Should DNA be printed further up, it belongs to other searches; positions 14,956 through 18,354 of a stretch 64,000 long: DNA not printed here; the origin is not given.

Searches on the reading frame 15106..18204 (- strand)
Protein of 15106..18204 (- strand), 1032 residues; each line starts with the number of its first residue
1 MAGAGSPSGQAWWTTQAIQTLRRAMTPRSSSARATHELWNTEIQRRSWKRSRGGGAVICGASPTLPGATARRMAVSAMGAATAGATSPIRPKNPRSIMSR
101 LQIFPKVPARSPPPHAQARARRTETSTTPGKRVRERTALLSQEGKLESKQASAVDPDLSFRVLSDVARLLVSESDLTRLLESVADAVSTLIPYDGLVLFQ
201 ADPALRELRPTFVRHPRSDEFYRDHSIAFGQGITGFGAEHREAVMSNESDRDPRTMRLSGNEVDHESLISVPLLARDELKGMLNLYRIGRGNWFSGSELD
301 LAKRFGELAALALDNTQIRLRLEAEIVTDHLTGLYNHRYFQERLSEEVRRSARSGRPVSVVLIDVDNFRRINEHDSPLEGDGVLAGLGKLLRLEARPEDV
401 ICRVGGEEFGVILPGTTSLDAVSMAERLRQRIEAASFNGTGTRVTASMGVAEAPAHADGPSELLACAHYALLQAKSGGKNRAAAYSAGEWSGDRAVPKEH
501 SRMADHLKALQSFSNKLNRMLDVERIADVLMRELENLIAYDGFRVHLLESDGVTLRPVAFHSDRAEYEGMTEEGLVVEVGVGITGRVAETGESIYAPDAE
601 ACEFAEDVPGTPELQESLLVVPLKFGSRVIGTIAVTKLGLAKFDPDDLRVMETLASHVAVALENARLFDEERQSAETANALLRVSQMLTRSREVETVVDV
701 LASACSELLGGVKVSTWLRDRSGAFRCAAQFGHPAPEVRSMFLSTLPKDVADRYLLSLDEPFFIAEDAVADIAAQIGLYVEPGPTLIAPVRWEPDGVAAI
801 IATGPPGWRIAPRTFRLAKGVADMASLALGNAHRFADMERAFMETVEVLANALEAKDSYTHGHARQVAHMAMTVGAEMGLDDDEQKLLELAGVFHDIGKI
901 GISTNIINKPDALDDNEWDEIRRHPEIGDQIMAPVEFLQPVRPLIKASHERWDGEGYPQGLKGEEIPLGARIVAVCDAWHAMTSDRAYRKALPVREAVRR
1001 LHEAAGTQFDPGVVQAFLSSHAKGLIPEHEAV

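Call 39: search_protein_families(library=pfam, proteins=[window:15106-18204:-])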
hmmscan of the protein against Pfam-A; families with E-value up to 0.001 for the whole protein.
window:15106-18204:- (1032 aa): 6 families
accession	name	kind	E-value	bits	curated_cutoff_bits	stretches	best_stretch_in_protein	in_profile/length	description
PF13487.12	HD_5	-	5.3e-38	130.9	27.2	1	847-1012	1-169/170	HD domain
PF00990.26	GGDEF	-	2.3e-35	122.2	23.8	1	328-481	3-161/161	Diguanylate cyclase, GGDEF domain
PF13185.12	GAF_2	-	1.8e-29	103.1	28.6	2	521-663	2-136/136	GAF domain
PF01590.32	GAF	-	1.3e-26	94.1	22.4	2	522-662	1-133/133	GAF domain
PF13492.12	GAF_3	-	7.7e-23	81.7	27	2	523-664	2-129/129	GAF domain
PF01966.28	HD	-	4.1e-18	66.2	22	1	862-982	3-116/116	HD domain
